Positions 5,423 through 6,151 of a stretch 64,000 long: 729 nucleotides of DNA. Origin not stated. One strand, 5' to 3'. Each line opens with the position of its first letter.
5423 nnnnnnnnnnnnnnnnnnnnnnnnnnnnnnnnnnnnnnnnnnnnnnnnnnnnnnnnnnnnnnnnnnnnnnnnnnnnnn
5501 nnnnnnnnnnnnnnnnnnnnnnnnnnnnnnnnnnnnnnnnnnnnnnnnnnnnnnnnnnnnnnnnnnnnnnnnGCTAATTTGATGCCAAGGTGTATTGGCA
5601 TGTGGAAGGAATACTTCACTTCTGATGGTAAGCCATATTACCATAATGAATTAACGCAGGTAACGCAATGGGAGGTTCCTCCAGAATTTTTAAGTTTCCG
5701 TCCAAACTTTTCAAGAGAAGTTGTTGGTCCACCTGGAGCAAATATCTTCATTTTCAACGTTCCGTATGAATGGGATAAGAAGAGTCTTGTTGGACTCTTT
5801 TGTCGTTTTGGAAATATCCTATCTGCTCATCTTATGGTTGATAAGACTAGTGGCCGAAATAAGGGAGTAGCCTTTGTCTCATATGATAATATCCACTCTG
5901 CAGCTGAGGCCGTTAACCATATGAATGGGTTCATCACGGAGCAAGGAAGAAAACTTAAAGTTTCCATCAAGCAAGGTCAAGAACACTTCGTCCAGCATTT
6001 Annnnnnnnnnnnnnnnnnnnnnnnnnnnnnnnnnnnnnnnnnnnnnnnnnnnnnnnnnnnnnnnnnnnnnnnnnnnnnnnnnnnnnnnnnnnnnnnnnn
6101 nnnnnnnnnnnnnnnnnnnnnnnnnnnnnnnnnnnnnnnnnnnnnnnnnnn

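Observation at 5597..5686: WW domain embedded in a CELF/Bruno-like three-RRM protein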

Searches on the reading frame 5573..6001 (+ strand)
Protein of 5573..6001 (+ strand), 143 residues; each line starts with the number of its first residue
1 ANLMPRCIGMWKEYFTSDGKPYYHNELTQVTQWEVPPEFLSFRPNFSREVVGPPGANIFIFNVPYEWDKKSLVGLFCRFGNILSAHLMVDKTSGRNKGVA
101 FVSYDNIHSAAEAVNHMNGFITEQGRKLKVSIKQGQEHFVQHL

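Call 25: find_homologous_proteins(query=A1, max_evalue=1e-10)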
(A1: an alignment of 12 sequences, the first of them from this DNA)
Query A1 (12 sequences) (143 aa, profile of the alignment): 1605 proteins with E <= 1e-10 among 5861 candidates; the best 120 are listed.
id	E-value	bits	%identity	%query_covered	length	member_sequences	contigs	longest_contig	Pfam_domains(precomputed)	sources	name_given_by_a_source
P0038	3.2e-74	266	56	100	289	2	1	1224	PF00076.29,PF00397.33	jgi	-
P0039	4.3e-60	220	50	100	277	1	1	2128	PF00076.29,PF00397.33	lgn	-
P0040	1.7e-59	218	51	100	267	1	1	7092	PF00076.29,PF00397.33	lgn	-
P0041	2.3e-59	218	44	97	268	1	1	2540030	PF05172.20,PF00076.29,PF16367.12,PF00397.33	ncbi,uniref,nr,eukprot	ncbi:RNA recognition motif family protein [Theileria parva strain Muguga]|uniref:RNA-binding protein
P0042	2.6e-59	217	44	96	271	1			PF05172.20,PF00076.29,PF16367.12,PF00397.33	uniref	uniref:RNA recognition motif. (A.k.a. RRM, RBD, or RNP domain)/RNA recognition motif (A.k.a. RRM, RB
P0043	7.6e-59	216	44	96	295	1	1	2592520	PF05172.20,PF00076.29,PF08675.18,PF16367.12,PF00397.33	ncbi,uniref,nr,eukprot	ncbi:uncharacterized protein TA09685 [Theileria annulata]|uniref:RNA-binding protein n=1 Tax=Theiler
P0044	1.1e-58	215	43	91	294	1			PF00076.29,PF16367.12,PF00397.33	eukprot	eukprot:GHVS01015643.1.p1 GENE.GHVS01015643.1~~GHVS01015643.1.p1 ORF type:complete len:295 (+),score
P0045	1.4e-58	215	44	92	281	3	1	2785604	PF05172.20,PF00076.29,PF16367.12,PF00397.33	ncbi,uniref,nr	ncbi:RNA-binding protein [Theileria orientalis]|uniref:RNA-binding protein n=1 Tax=Theileria orienta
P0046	6.5e-58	213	42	93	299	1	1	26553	PF00076.29,PF00397.33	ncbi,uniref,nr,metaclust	ncbi:hypothetical protein, conserved [Eimeria brunetti]|uniref:Uncharacterized protein n=1 Tax=Eimer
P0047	6.9e-58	213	46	99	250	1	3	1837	PF00076.29,PF16367.12,PF00397.33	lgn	-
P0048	3.7e-57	210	43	91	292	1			PF00076.29,PF16367.12,PF00397.33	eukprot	eukprot:GHVS01015632.1.p1 GENE.GHVS01015632.1~~GHVS01015632.1.p1 ORF type:complete len:314 (+),score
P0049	3.8e-57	210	47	100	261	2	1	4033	PF00076.29,PF00397.33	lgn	-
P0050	5.5e-57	210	59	64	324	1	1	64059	PF13893.13,PF00076.29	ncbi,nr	ncbi:UNVERIFIED_CONTAM: hypothetical protein H355_016597 [Colinus virginianus]|nr:hypothetical prote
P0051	6.9e-57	209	43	91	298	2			PF00076.29,PF16367.12,PF00397.33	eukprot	eukprot:GHVS01015634.1.p1 GENE.GHVS01015634.1~~GHVS01015634.1.p1 ORF type:complete len:299 (+),score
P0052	9.8e-57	209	46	93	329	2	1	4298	PF00076.29,PF16367.12,PF00397.33,PF14703.13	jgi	jgi:CUG-BP- and ETR3-like factor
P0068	5.1e-53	197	43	92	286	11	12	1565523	PF00076.29,PF16367.12,PF00397.33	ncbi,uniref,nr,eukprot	ncbi:hypothetical protein PFAG_02127 [Plasmodium falciparum Santa Lucia]|uniref:RNA-binding protein,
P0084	2.8e-50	188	39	92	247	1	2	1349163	PF00076.29,PF08675.18,PF16367.12,PF00397.33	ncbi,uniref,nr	ncbi:unnamed protein product [Blepharisma stoltei]|uniref:RNA-binding protein n=1 Tax=Blepharisma st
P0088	1.8e-49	185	36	94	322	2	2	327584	PF00076.29,PF00397.33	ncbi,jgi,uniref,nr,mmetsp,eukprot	ncbi:unnamed protein product [Effrenium voratum]|uniref:Uncharacterized protein n=1 Tax=Effrenium vo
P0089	1.9e-49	185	47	87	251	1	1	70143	PF00076.29,PF22976.3,PF00397.33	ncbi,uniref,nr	ncbi:hypothetical protein SteCoe_14690 [Stentor coeruleus]|uniref:RNA-binding protein n=1 Tax=Stento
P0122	1.2e-43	167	41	92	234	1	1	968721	PF00076.29,PF00397.33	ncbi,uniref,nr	ncbi:CUGBP Elav-like family member 1-B [Babesia sp. Xinjiang]|uniref:CUGBP Elav-like family member 1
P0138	7.0e-42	161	48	58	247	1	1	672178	PF13893.13,PF00076.29,PF00397.33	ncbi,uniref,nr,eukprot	ncbi:hypothetical protein Poli38472_012878 [Pythium oligandrum]|uniref:CUG-BP-and ETR-3-like factor 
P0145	1.6e-41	160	38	91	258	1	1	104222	PF00076.29,PF00397.33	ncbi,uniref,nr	ncbi:hypothetical protein PHMEG_000277 [Phytophthora megakarya]|uniref:CUG-BP-and ETR-3-like factor 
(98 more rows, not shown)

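Call 27: search_protein_families(library=pfam, proteins=[P0041, P0068, P0046, P0084, P0089, P0088, P0145, P0138, P0038, P0122], max_evalue=0.001)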
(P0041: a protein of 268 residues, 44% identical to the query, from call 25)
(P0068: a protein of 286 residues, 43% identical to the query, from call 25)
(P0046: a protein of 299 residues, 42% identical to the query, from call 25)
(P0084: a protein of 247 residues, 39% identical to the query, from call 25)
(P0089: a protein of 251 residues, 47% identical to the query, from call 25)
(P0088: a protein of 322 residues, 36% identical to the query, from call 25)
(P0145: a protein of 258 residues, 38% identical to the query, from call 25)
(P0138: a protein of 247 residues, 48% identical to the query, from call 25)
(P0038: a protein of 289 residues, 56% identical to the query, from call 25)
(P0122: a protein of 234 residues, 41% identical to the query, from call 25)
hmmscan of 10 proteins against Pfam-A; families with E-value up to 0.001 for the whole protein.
P0041 (268 aa): 5 families
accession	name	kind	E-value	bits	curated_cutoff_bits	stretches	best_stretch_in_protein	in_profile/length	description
PF00076.28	RRM_1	-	4.5e-36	123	20.7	2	10-74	1-65/70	RNA recognition motif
PF00397.32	WW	-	1.7e-09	38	26.9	1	108-133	5-31/31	WW domain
PF05172.20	RRM_Nup35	-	2.6e-09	37.4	24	1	22-94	21-88/89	Nup53/35/40-type RNA recognition motif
PF16367.11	RRM_7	-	4.4e-08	33.4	27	1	8-67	2-68/94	RNA recognition motif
PF08675.17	RNA_bind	-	0.00011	22.6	27.9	0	158-214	11-62/79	RNA binding domain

P0068 (286 aa): 5 families
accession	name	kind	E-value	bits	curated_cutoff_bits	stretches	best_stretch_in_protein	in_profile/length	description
PF00076.28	RRM_1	-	2.7e-34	117.3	20.7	2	152-220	1-69/70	RNA recognition motif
PF00397.32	WW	-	6.9e-10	39.2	26.9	1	103-128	5-31/31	WW domain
PF16367.11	RRM_7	-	7.4e-10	39.1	27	1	6-59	1-61/94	RNA recognition motif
PF14605.12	Nup35_RRM_2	-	0.00011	22.5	27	0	162-206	13-52/53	Nup53/35/40-type RNA recognition motif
PF05172.20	RRM_Nup35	-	0.00039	20.8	24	0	26-65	26-61/89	Nup53/35/40-type RNA recognition motif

P0046 (299 aa): 2 families
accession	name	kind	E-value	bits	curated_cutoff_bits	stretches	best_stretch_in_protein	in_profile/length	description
PF00076.28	RRM_1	-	1.5e-17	63.7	20.7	1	143-213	1-70/70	RNA recognition motif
PF00397.32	WW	-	4.1e-11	43.1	26.9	1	59-86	3-31/31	WW domain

P0084 (247 aa): 6 families
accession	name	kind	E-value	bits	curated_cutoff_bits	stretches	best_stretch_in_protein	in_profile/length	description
PF00076.28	RRM_1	-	5.4e-35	119.5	20.7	2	157-227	1-70/70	RNA recognition motif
PF00397.32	WW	-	8.5e-10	38.9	26.9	1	100-124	6-31/31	WW domain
PF08675.17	RNA_bind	-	3.3e-07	30.7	27.9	0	11-71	13-67/79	RNA binding domain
PF16367.11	RRM_7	-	1.2e-05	25.6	27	0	155-220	2-73/94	RNA recognition motif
PF14605.12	Nup35_RRM_2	-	0.00027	21.2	27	0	168-213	14-53/53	Nup53/35/40-type RNA recognition motif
PF05172.20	RRM_Nup35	-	0.00031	21.1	24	0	168-214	20-61/89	Nup53/35/40-type RNA recognition motif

P0089 (251 aa): 4 families
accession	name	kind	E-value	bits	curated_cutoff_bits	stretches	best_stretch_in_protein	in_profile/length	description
PF00076.28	RRM_1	-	8.5e-27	93.3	20.7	2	158-228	1-70/70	RNA recognition motif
PF00397.32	WW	-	3.1e-08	34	26.9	1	114-137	7-31/31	WW domain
PF16367.11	RRM_7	-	2.7e-05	24.5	27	0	158-214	4-66/94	RNA recognition motif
PF08675.17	RNA_bind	-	0.00019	21.9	27.9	0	159-183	12-36/79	RNA binding domain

P0088 (322 aa): 3 families
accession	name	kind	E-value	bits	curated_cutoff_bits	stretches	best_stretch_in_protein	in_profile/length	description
PF00076.28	RRM_1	-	3.9e-29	100.8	20.7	2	177-243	1-65/70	RNA recognition motif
PF00397.32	WW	-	2.9e-10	40.5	26.9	1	103-129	4-31/31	WW domain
PF16367.11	RRM_7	-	5.6e-05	23.5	27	0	4-54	2-59/94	RNA recognition motif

P0145 (258 aa): 3 families
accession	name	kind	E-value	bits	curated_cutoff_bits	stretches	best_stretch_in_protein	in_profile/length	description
PF00076.28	RRM_1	-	1.3e-20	73.4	20.7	1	147-217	1-70/70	RNA recognition motif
PF00397.32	WW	-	1.3e-11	44.7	26.9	1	16-43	3-31/31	WW domain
PF13893.12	RRM_5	-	3.9e-05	23.8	27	1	147-225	29-103/125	RNA recognition motif. (a.k.a. RRM, RBD, or RNP domain)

P0138 (247 aa): 3 families
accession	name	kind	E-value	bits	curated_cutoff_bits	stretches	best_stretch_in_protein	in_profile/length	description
PF00076.28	RRM_1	-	2.3e-21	75.9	20.7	1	139-209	1-70/70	RNA recognition motif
PF00397.32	WW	-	7.4e-11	42.3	26.9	1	16-42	4-31/31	WW domain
PF13893.12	RRM_5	-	1.5e-06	28.3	27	1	139-217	29-103/125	RNA recognition motif. (a.k.a. RRM, RBD, or RNP domain)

P0038 (289 aa): 2 families
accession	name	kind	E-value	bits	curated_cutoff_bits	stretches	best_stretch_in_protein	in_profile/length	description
PF00076.28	RRM_1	-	2e-29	101.7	20.7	2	158-228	1-70/70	RNA recognition motif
PF00397.32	WW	-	9.5e-11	42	26.9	1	106-132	4-31/31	WW domain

P0122 (234 aa): 2 families
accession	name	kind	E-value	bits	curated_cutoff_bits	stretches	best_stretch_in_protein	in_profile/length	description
PF00076.28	RRM_1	-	2.1e-19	69.6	20.7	1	113-181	1-69/70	RNA recognition motif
PF00397.32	WW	-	4.5e-07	30.2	26.9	1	61-87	4-31/31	WW domain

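Call 30: predict_structure(alignment_id=A1)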
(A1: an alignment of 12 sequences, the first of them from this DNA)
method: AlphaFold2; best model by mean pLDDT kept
length: 143 residues; sequences in the alignment: 12
mean_pLDDT: 87.2   pTM: 0.61
mean pLDDT of the five models: 87.2, 84.7, 81.6, 81.6, 75.6
residues with pLDDT >= 90: 83; 70-90: 48; 50-70: 5; < 50: 7
segments of 3 or more residues with pLDDT < 50: 42-48
pLDDT, mean of each block of 10 residues (from residue 1): 77 88 93 87 48 90 92 95 90 87 95 96 93 90 88
secondary structure, 60 per line:
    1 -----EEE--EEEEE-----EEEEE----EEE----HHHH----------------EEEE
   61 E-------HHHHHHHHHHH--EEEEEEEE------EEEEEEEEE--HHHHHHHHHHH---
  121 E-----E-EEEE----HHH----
elements in order: E6-8 E11-15 E21-25 E30-32 H37-40 E57-61 H69-79 E82-89 E96-104 H107-117 E129-132

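Call 33: fold_search(model_id=the predicted structure, library=pdb)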
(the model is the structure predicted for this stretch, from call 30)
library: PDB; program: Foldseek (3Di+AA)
matches with E <= 10: 1728; with E <= 0.001: 848
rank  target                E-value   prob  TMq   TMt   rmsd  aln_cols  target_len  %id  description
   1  4tlq_B                1.7e-10  1.00  0.56  0.96   0.8        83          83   42  Crystal structure of C-terminal RNA recognition motif of human ELAV type RNA binding protein-3 at 2.5 Angstrom resolut (released 2015-12-09)
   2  4tlq_A                7.7e-10  1.00  0.56  0.96   0.7        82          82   43  Crystal structure of C-terminal RNA recognition motif of human ELAV type RNA binding protein-3 at 2.5 Angstrom resolut (released 2015-12-09)
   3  5m8i_MODEL_1_A        1.8e-09  1.00  0.57  0.71   6.2       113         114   34  Solution structure of CUG-BP2 RRM3 in complex with 5'-UUUAA-3' RNA (released 2017-10-11)
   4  4ljm_A                7.7e-09  1.00  0.55  0.96   0.8        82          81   43  Crystal structure of C-terminal RNA recognition motif of human ETR3 (released 2014-07-09)
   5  4f02_A                1.2e-08  1.00  0.51  0.42   9.4       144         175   24  Crystal structure of the PABP-binding site of eIF4G in complex with RRM1-2 of PABP and poly(A) (released 2012-08-08)
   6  5kw1_A                1.4e-08  1.00  0.54  0.40   2.3        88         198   27  Crystal Structure of the Two Tandem RRM Domains of PUF60 Bound to a Modified AdML Pre-mRNA 3' Splice Site Analogue (released 2017-08-23)
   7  3hi9_A                1.5e-08  1.00  0.52  0.93   1.0        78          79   32  The x-ray crystal structure of the first RNA recognition motif (RRM1) of the AU-rich element (ARE) binding protein HuR (released 2010-03-31)
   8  2x1a_A                1.5e-08  1.00  0.54  0.87   1.8        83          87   26  Structure of Rna15 RRM with RNA bound (G) (released 2010-02-02)
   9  8r7n_C                1.5e-08  1.00  0.56  0.52   8.8       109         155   22  Overall structure of the U11 snRNP (released 2025-02-05)
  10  4fxv_D                1.6e-08  1.00  0.52  0.93   1.1        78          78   32  Crystal structure of an ELAV-like protein 1 (ELAVL1) from Homo sapiens at 1.90 A resolution (released 2012-10-03)
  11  4fxv_B                1.7e-08  1.00  0.53  0.92   0.8        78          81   32  Crystal structure of an ELAV-like protein 1 (ELAVL1) from Homo sapiens at 1.90 A resolution (released 2012-10-03)
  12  4ed5_A                1.8e-08  1.00  0.53  0.46   6.4       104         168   26  Crystal structure of the two N-terminal RRM domains of HuR complexed with RNA (released 2012-05-23)
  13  2x1f_A                1.8e-08  1.00  0.52  0.77   5.0        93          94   25  Structure of Rna15 RRM with bound RNA (GU) (released 2010-02-02)
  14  7q8a_A                1.9e-08  1.00  0.52  0.39   0.9        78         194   31  Crystal structure of tandem domain RRM1-2 of FUBP-interacting repressor (FIR) bound to FUSE ssDNA fragment (released 2022-11-09)
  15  4f26                  1.9e-08  1.00  0.51  0.92   1.6        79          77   35  Crystal structure of the second RRM domain of human PABPC1 a pH 9.0 (released 2012-08-08)
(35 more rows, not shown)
